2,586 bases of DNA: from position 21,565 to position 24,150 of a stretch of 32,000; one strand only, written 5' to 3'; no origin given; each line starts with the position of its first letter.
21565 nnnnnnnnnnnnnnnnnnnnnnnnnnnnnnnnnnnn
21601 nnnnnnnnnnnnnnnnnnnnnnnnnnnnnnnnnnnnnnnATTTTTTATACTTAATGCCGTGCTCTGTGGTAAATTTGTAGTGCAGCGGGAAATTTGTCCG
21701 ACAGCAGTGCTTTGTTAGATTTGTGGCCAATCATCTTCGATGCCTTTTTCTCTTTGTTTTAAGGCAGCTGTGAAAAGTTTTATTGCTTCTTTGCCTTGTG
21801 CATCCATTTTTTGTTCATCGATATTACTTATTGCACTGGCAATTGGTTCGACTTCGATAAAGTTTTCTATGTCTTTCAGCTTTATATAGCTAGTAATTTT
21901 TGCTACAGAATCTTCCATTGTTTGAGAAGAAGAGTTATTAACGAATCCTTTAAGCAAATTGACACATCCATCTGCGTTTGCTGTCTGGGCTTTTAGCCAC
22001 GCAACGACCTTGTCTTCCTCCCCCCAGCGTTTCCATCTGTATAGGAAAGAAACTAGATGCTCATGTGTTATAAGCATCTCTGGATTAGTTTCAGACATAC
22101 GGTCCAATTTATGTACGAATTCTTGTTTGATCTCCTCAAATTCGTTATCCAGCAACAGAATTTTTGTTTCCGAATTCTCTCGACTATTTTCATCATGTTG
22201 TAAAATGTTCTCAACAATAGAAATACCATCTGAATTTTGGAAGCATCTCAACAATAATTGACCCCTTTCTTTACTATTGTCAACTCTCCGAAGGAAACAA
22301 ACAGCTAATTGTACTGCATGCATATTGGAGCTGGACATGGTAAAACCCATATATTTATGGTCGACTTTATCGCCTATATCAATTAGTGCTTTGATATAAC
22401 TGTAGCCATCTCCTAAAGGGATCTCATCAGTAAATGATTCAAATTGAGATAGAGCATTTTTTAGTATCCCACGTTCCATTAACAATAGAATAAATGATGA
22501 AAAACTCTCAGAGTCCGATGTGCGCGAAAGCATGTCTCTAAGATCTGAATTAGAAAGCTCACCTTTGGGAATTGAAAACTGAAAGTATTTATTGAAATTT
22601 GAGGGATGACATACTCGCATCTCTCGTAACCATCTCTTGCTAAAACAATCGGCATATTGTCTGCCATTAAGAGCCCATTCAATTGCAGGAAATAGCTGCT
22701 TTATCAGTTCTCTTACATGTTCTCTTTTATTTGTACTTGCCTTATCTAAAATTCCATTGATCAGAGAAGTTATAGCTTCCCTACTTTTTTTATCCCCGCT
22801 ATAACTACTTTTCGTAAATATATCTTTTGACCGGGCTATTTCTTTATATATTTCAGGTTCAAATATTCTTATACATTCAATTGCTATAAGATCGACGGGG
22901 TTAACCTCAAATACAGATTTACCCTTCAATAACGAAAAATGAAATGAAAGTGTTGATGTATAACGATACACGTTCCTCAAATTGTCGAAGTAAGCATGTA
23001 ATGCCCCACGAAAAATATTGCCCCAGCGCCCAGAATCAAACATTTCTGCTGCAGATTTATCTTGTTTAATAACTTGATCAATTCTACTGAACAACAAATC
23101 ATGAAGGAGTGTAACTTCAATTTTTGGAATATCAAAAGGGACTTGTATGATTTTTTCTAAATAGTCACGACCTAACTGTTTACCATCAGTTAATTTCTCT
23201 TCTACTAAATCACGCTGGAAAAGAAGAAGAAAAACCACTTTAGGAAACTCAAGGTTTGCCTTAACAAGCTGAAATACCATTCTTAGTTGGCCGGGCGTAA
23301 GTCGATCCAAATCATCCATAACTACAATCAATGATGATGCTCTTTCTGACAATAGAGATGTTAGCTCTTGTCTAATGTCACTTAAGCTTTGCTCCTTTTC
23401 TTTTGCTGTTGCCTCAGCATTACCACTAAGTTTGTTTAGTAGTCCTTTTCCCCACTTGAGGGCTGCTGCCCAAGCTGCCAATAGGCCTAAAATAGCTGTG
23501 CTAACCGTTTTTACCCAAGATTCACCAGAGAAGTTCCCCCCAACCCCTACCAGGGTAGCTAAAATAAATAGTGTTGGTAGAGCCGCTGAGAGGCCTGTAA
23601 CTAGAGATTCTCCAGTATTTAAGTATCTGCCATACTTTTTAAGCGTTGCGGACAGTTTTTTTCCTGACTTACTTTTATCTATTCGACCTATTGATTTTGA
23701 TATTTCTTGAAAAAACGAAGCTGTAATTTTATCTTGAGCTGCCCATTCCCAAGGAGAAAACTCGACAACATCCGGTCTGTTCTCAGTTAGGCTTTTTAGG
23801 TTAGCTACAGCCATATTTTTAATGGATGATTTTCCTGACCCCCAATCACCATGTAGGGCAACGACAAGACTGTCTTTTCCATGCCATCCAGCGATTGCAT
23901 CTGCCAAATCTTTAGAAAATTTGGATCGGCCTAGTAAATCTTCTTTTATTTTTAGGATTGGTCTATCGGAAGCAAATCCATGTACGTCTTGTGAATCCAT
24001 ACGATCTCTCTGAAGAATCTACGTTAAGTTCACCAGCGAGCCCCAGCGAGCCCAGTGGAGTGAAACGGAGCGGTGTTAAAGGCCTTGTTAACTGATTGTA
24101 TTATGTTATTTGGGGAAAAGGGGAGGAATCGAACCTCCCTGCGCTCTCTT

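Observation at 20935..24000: Candidate two-gene system: TM-inserted KAP NTPase with a dedicated membrane partner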

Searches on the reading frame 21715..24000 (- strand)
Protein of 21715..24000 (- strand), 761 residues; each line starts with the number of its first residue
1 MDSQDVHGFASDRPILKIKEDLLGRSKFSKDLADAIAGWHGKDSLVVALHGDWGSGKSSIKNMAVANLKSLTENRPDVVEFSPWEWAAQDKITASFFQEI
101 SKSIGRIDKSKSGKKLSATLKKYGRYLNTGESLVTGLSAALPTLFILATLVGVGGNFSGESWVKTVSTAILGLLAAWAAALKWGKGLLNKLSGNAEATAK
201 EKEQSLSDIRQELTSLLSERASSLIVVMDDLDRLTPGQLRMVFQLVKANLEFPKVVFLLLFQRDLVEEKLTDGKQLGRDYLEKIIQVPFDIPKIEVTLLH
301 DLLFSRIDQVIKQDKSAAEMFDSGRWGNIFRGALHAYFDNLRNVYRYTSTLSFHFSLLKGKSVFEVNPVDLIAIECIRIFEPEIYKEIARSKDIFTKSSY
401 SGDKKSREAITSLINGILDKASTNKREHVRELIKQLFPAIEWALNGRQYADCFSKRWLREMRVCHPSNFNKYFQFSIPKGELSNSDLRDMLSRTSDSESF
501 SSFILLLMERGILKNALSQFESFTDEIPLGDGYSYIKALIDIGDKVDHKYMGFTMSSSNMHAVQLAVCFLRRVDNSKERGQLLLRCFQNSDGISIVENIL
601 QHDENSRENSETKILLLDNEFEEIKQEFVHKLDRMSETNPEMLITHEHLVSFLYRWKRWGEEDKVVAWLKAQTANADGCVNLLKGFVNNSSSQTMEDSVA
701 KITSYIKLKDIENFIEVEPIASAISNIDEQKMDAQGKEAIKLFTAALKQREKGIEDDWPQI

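Call 5: search_protein_families(library=pfam, proteins=[window:21715-24000:-], max_evalue=0.1)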
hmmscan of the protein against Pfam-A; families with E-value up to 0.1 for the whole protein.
window:21715-24000:- (761 aa): 7 families
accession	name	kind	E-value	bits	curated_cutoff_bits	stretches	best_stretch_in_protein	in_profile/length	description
PF07693.20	KAP_NTPase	-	1.6e-38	133.1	20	1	25-354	1-289/293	KAP family P-loop domain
PF13191.12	AAA_16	-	9.6e-07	29.9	32.6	1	22-247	2-157/167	AAA ATPase domain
PF13401.12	AAA_22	-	0.00018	22.3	27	0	197-261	64-122/130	AAA domain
PF20693.3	YobI-ATPase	-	0.0036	17.3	27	1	43-258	13-247/363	YobI-like P-loop NTPase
PF24883.2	NPHP3_N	-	0.0064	17.1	24.8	0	38-72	14-50/164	Nephrocystin 3, N-terminal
PF20707.3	bDLD2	-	0.023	15.6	25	0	371-453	5-88/93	Bacterial Death-like domain 2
PF00931.28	NB-ARC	-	0.026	14.2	23.5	0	42-129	16-99/248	NB-ARC domain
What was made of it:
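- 21715..24000 (-): 761-aa KAP P-loop NTPase, a PifA-like subfamily member with a TM hairpin. Pfam KAP_NTPase 1.6e-38 (call 5).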

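Call 6: search_protein_families(library=padloc, proteins=[window:21715-24000:-], max_evalue=0.1)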
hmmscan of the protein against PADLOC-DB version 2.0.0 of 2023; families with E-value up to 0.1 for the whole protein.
window:21715-24000:- (761 aa): 6 families
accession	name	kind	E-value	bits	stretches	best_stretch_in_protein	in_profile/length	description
PDLC02361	PifA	-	2.6e-82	275.5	1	8-739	4-711/720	PifA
PDLC02210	QatA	-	3e-15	53.7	1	46-305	34-291/593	-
PDLC04959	PDC-S20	-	3.2e-14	51.3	1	19-395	17-363/464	-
PDLC02209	QatA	-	1.5e-13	48.2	1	21-294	11-284/646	-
PDLC04958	PDC-S20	-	1.4e-05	22.6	1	19-119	2-102/458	-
PDLC04957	PDC-S20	-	0.0033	14.9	1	19-71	4-57/446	-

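Call 8: search_dna_similar(query=window:21715-24000:-, collection=plasmids, mode=protein, max_rows=25, rows=spread)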
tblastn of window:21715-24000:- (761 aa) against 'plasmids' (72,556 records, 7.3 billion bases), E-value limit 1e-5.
Records with a match: 1082; places in all: 1087; records where one place covers at least 80% of the query: 27.
Best place of each record, by identity: 60-80% 3; <60% 1079.
By first word of the organism name: Klebsiella 627; Escherichia 270; Salmonella 33; Bacillus 26; Enterobacter 24; Serratia 10; Rhizobium 9; Streptomyces 8; Pantoea 5; Rhodococcus 5; and 40 more.
By predicted mobility (MOB-suite, as given by PLSDB): non-mobilizable 544; conjugative 465; mobilizable 73.
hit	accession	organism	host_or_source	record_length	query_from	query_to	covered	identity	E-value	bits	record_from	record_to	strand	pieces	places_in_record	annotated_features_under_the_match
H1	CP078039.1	Shewanella putrefaciens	Whole Organism,sink handle in ICU Room ...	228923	1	758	100%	69.9%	0e+0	1041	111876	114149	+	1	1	AAA family ATPase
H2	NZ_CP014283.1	Bacillus thuringiensis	cell culture,soil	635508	9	490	63%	24.2%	8e-32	141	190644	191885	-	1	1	P-loop NTPase fold protein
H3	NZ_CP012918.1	Azospirillum brasilense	Digitaria eriantha,microbe,root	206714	11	438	56%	24.2%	3e-19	101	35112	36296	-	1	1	P-loop NTPase fold protein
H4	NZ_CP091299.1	Salmonella enterica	Pelicanus rufescens,kidney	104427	2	446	58%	22.1%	2e-13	82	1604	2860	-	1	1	P-loop NTPase fold protein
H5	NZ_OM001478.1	Escherichia coli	-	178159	12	385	49%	25.0%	2e-16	92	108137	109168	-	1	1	P-loop NTPase fold protein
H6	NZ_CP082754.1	Klebsiella pneumoniae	Homo sapiens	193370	12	385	49%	25.0%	2e-16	92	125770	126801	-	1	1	P-loop NTPase fold protein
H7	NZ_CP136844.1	Klebsiella pneumoniae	Homo sapiens,pure culture,feces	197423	12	385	49%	25.0%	2e-16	92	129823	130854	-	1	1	P-loop NTPase fold protein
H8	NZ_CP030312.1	Klebsiella pneumoniae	Homo sapiens,Physical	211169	12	385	49%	25.0%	2e-16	92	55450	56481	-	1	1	P-loop NTPase fold protein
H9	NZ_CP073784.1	Klebsiella pneumoniae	Homo sapiens,blood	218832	12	385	49%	25.0%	2e-16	92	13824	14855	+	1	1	P-loop NTPase fold protein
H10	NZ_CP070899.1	Klebsiella pneumoniae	Homo sapiens,cerebrospinal fluid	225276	12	385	49%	25.0%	2e-16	92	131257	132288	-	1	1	P-loop NTPase fold protein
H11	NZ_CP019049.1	Klebsiella pneumoniae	Homo sapiens,sputum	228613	12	385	49%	25.0%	2e-16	92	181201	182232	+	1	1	P-loop NTPase fold protein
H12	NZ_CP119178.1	Klebsiella pneumoniae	Homo sapiens,whole organism,blood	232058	12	385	49%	25.0%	2e-16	92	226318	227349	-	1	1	P-loop NTPase fold protein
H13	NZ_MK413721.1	Klebsiella pneumoniae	Zhejiang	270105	12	385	49%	25.0%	2e-16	92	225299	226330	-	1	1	P-loop NTPase fold protein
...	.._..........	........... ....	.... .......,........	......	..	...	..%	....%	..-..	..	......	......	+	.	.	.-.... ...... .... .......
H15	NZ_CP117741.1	Klebsiella pneumoniae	Homo sapiens,urine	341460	12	385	49%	25.0%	2e-16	92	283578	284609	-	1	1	P-loop NTPase fold protein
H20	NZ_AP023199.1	Escherichia coli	Homo sapiens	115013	12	385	49%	24.1%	5e-14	84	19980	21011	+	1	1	P-loop NTPase fold protein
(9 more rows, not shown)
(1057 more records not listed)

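Call 9: get_annotated_region(hit=H1, flank=6000)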
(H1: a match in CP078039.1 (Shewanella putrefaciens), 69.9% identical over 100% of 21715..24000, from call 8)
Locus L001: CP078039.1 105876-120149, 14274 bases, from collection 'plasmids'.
description: Shewanella putrefaciens strain SA70 plasmid pSA70-2, complete sequence
organism: Shewanella putrefaciens (NCBI taxid 24)
taxonomy: Bacteria; Pseudomonadota; Gammaproteobacteria; Alteromonadales; Shewanellaceae; Shewanella; Shewanella putrefaciens
host: -; source: Whole Organism,sink handle in ICU Room in Military Hospital; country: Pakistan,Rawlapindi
typing (MOB-suite, as given by PLSDB): conjugative; replicon rep_cluster_493; relaxase MOBH; mating-pair formation MPF_F
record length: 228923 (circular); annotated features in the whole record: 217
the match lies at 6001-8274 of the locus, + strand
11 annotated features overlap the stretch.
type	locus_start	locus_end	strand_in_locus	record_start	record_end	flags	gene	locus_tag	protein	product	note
CDS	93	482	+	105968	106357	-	-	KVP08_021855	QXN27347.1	H-NS histone family protein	-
CDS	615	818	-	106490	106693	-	-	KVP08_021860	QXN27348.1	hypothetical protein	-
CDS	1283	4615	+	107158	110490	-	-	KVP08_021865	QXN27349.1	hypothetical protein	-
CDS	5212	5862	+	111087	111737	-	-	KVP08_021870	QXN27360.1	hypothetical protein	-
CDS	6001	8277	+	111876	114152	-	-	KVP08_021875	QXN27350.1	AAA family ATPase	-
CDS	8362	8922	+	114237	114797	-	-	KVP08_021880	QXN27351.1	hypothetical protein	-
CDS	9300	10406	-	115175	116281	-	-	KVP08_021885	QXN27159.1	hypothetical protein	-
CDS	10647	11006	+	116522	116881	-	-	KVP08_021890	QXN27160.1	hypothetical protein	-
CDS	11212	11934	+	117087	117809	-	-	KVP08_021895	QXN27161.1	phage repressor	-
CDS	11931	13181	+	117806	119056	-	-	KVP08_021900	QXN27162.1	Y-family DNA polymerase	-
CDS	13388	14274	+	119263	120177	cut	-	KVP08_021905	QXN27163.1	DNA cytosine methyltransferase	-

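Call 17: find_homologous_proteins(query=window:21715-24000:-, max_evalue=1e-20)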
Query window:21715-24000:- (761 aa): 636 proteins with E <= 1e-20 among 8000 candidates; the best 120 are listed.
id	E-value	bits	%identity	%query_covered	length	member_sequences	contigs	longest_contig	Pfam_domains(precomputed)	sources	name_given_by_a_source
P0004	0.0e+0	1699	100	100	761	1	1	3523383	PF07693.21,PF13191.13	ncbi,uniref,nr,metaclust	ncbi:KAP family P-loop NTPase fold protein [Desulfotalea psychrophila]|uniref:KAP NTPase domain-cont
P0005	0.0e+0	1313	77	100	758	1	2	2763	PF07693.21,PF13191.13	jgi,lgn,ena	-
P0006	0.0e+0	1301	77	100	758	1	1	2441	PF07693.21,PF13191.13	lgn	-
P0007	0.0e+0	1298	77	100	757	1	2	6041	PF07693.21,PF13191.13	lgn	-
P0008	0.0e+0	1297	76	100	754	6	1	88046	PF07693.21,PF13191.13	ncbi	ncbi:P-loop NTPase fold protein [Pseudoalteromonas sp. SIMBA_153]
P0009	0.0e+0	1290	75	100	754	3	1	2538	PF07693.21,PF13191.13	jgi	jgi:predicted KAP-like P-loop ATPase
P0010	0.0e+0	1288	74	100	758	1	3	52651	PF07693.21,PF13191.13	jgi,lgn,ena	-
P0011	0.0e+0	1287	75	100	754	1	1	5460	PF07693.21,PF13191.13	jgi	jgi:predicted KAP-like P-loop ATPase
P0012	0.0e+0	1276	75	100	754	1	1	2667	PF07693.21,PF13191.13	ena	-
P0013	0.0e+0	1274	75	100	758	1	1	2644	PF07693.21,PF13191.13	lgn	-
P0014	0.0e+0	1262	73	100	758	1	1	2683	PF07693.21,PF13191.13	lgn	-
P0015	0.0e+0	1255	74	100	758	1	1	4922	PF07693.21,PF13191.13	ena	-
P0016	0.0e+0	1253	73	100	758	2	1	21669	PF07693.21,PF13191.13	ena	-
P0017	0.0e+0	1252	73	100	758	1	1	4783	PF07693.21,PF13191.13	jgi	jgi:predicted KAP-like P-loop ATPase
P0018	0.0e+0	1244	72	100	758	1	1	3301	PF07693.21,PF13191.13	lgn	-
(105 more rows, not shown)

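Call 18: find_related_loci(query=window:21715-24000:-, collection=genome_contigs, flank=5000)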
Query window:21715-24000:- (761 aa) in genome_contigs; peptide patterns used: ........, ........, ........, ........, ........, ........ (x = any residue, [..] = any of these).
101 stretches matched a pattern; 8 encode a relative of the query (tblastn E <= 1e-3); 8 distinct loci.
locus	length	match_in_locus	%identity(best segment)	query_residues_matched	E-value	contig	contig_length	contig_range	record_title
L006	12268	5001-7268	75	1-761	0e+0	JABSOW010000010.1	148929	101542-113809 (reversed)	MAG: Colwellia sp. isolate DT_18 DT-Colwellia-2_scaffold_10, whole genome shotgun sequence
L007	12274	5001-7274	71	1-758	0e+0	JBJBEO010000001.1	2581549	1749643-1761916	MAG: Synechococcus sp. isolate CUG2134 NODE_1_length_2581549_cov_273.402532, whole genome shotgun sequence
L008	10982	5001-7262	67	1-757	0e+0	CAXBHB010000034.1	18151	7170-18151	MAG TPA_asm: uncultured Chromatiaceae bacterium isolate ERR2762136_concoct_64 genome assembly, contig: ERZ3421823.3019,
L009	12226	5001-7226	50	1-745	0e+0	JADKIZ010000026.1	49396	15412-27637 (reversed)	MAG: Flavobacteriales bacterium isolate Skiv_18-Q3-R9-52_MAXAC.254 tig00039762-10-492550, whole genome shotgun sequence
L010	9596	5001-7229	51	1-751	0e+0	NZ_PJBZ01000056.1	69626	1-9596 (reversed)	Psychromonas sp. Urea-02u-13 contig20, whole genome shotgun sequence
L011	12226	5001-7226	45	7-754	0e+0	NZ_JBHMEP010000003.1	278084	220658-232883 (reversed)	Vibrio olivae strain CECT 8064 GCM70010950_51, whole genome shotgun sequence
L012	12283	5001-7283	70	1-761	0e+0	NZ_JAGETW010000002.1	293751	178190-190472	Thiomicrorhabdus sp. 6S3-12 scaffold_2_length=293752, whole genome shotgun sequence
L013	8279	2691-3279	62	6-337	3e-35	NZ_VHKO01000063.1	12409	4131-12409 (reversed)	Vibrio hibernica strain B1.19 63, whole genome shotgun sequence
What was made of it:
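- The subfamily is large and horizontally mobile: 636 hits at E<1e-20, and 66-77% identity across Vibrio, Aeromonas, Pseudoalteromonas, Shewanella, Colwellia and a Synechococcus MAG (calls 17, 18).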

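Call 22: get_annotated_region(hit=H20, flank=4000)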
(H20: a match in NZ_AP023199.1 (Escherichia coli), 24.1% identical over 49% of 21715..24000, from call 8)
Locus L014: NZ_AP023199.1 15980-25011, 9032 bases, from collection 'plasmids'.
description: Escherichia coli strain TUM18780 plasmid pMTY18780-2, complete sequence
organism: Escherichia coli (NCBI taxid 562)
taxonomy: Bacteria; Pseudomonadota; Gammaproteobacteria; Enterobacterales; Enterobacteriaceae; Escherichia; Escherichia coli
host: -; source: Homo sapiens; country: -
typing (MOB-suite, as given by PLSDB): conjugative; replicon IncFIB,IncFIC,rep_cluster_2244; relaxase MOBF; mating-pair formation MPF_F
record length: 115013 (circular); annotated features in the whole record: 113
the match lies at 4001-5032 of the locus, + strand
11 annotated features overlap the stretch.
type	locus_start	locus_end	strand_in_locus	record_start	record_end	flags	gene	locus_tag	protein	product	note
CDS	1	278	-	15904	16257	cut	cmi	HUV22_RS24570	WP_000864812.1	colicin M immunity protein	-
CDS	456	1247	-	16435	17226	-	-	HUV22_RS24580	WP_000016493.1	site-specific integrase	GO:0015074 - DNA integration [Evidence IEA]; GO:0006310 - DNA recombination [Evidence IEA]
CDS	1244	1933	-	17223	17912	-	-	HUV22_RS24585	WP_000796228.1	hypothetical protein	-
CDS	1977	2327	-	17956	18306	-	-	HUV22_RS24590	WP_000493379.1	hypothetical protein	-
CDS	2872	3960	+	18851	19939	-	pifC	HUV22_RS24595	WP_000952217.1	transcriptional repressor PifC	-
CDS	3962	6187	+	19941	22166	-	-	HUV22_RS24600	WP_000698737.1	P-loop NTPase fold protein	-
CDS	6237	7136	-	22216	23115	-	-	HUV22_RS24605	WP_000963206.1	nucleotide-binding protein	-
CDS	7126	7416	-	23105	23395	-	-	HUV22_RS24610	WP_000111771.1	hypothetical protein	-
CDS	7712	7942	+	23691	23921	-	vapB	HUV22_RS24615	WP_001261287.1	type II toxin-antitoxin system VapB family antitoxin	-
CDS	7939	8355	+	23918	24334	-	-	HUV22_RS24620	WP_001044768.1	type II toxin-antitoxin system VapC family toxin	-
CDS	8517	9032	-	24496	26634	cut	-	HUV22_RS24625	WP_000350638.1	AAA family ATPase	-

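Call 23: get_annotated_region(hit=H5, flank=4000)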
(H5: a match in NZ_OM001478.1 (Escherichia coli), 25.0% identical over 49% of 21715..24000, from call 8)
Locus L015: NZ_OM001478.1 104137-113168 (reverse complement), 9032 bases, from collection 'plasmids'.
description: Escherichia coli strain CR-HvKP4TC-2 plasmid pCR-HvKP4TC-2_Vir, complete sequence
organism: Escherichia coli (NCBI taxid 562)
taxonomy: Bacteria; Pseudomonadota; Gammaproteobacteria; Enterobacterales; Enterobacteriaceae; Escherichia; Escherichia coli
host: -; source: -; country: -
typing (MOB-suite, as given by PLSDB): non-mobilizable; replicon IncFIB,IncHI1B
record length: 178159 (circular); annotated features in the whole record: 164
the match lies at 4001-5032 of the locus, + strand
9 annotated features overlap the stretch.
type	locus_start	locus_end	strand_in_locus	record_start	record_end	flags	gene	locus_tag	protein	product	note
CDS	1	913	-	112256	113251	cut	-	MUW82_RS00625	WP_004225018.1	IS110 family transposase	-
CDS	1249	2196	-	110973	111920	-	-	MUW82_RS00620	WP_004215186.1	DMT family transporter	-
CDS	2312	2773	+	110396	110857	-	-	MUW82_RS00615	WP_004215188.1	Lrp/AsnC family transcriptional regulator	-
CDS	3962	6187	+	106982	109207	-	-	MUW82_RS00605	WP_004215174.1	P-loop NTPase fold protein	-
CDS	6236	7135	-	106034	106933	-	-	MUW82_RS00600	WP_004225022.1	nucleotide-binding protein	-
CDS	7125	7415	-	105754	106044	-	-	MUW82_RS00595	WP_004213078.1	hypothetical protein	-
CDS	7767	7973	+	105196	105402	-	-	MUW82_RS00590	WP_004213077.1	hypothetical protein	-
CDS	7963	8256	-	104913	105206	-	-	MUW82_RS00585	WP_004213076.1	hypothetical protein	-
CDS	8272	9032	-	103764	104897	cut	-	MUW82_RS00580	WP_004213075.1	DUF3800 domain-containing protein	-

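Call 25: search_protein_families(library=padloc, proteins=[L014:3962-6187:+, L001:6001-8277:+, L009:4989-7253:+, L011:4992-7235:+], max_evalue=0.001)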
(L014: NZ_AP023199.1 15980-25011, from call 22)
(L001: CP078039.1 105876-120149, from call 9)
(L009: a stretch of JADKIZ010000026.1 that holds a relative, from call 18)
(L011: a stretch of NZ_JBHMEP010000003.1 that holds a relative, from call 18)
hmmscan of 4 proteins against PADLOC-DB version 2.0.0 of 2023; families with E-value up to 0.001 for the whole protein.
L014:3962-6187:+ (741 aa): 7 families
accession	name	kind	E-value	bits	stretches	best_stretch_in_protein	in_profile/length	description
PDLC02361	PifA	-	2.9e-290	963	1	8-740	2-718/720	PifA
PDLC02210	QatA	-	1.3e-14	51.6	2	178-276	185-286/593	-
PDLC04959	PDC-S20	-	9.4e-10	36.6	1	43-370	37-367/464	-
PDLC04956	PDC-S20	-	1.3e-09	36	1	23-278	12-263/450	-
PDLC02209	QatA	-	3.4e-09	33.9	1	193-268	198-282/646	-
PDLC04957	PDC-S20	-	8.2e-08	30.1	1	182-268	170-256/446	-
PDLC04958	PDC-S20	-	5.8e-05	20.6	1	49-270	31-257/458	-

L001:6001-8277:+ (758 aa): 6 families
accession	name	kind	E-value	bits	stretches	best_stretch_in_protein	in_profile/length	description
PDLC02361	PifA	-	1.4e-83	279.7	1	8-745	4-717/720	PifA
PDLC02210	QatA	-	4.4e-17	59.8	1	46-305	34-291/593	-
PDLC04959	PDC-S20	-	3.4e-13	47.9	1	19-393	17-361/464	-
PDLC02209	QatA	-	2.3e-12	44.3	1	40-297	29-287/646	-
PDLC04958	PDC-S20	-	7e-05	20.3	0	20-112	3-94/458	-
PDLC04957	PDC-S20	-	0.00082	17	0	19-85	4-76/446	-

L009:4989-7253:+ (754 aa): 6 families
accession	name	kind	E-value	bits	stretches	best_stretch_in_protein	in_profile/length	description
PDLC02361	PifA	-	1.1e-80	270.2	2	174-736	137-707/720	PifA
PDLC04959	PDC-S20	-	3.5e-13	47.9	1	20-399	14-365/464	-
PDLC02209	QatA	-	2e-12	44.6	2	41-108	26-93/646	-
PDLC02210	QatA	-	2.8e-12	43.9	1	49-306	33-290/593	-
PDLC04957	PDC-S20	-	1.5e-05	22.7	0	24-78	5-60/446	-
PDLC04958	PDC-S20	-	1.6e-05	22.5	1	24-130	3-111/458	-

L011:4992-7235:+ (747 aa): 6 families
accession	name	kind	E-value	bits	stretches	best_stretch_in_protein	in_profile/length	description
PDLC02361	PifA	-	5.4e-74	248.1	2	175-732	141-713/720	PifA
PDLC04959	PDC-S20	-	1.1e-14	52.9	1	16-401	17-372/464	-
PDLC02209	QatA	-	4.1e-13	46.8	1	37-230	29-213/646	-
PDLC02210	QatA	-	1e-11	42.1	1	42-301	33-290/593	-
PDLC04958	PDC-S20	-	5.2e-06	24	1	17-82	3-68/458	-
PDLC04957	PDC-S20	-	8.5e-06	23.5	1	16-70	4-59/446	-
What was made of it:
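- Identity to F PifA is only about 25% and the profile score is far below that of true PifA (275 against 963 bits, calls 6 and 25), so the function may have diverged.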

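Call 33: search_solved_structures(query=window:21715-24000:-, max_evalue=0.01)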
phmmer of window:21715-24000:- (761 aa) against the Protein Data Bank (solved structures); distinct sequences matched with E-value up to 0.01: 0.
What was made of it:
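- Tried and rejected: (5) No solved structure is related to the NTPase by sequence (call 33).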

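Call 36: find_related_loci(query=window:21715-24000:-, collection=metagenome_contigs, flank=4000)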
Query window:21715-24000:- (761 aa) in metagenome_contigs; peptide patterns used: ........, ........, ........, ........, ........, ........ (x = any residue, [..] = any of these).
244 stretches matched a pattern; 29 encode a relative of the query (tblastn E <= 1e-3); 29 distinct loci.
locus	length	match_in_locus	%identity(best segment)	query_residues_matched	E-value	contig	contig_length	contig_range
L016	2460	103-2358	74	1-752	0e+0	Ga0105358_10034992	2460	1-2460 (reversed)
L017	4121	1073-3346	71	1-758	0e+0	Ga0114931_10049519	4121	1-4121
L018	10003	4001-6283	71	1-761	0e+0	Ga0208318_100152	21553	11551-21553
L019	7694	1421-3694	69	1-758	0e+0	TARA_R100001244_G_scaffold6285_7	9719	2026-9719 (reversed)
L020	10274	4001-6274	69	1-758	0e+0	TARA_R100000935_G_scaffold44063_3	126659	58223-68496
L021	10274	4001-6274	70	1-758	0e+0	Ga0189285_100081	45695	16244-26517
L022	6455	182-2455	69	1-758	0e+0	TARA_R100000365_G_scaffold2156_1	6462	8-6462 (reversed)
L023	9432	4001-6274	70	1-758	0e+0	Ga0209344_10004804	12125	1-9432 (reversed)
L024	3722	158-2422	70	4-758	0e+0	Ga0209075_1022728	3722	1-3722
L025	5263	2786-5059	70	1-758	0e+0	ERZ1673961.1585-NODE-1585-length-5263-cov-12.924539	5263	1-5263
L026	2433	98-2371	69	1-758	0e+0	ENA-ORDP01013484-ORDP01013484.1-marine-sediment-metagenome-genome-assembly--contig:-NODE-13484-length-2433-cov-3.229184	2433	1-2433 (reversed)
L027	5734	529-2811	70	1-761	0e+0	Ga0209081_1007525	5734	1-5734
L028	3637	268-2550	69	1-761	0e+0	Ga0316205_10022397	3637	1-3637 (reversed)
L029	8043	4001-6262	67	1-757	0e+0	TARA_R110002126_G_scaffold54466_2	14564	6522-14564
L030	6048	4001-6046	71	1-686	0e+0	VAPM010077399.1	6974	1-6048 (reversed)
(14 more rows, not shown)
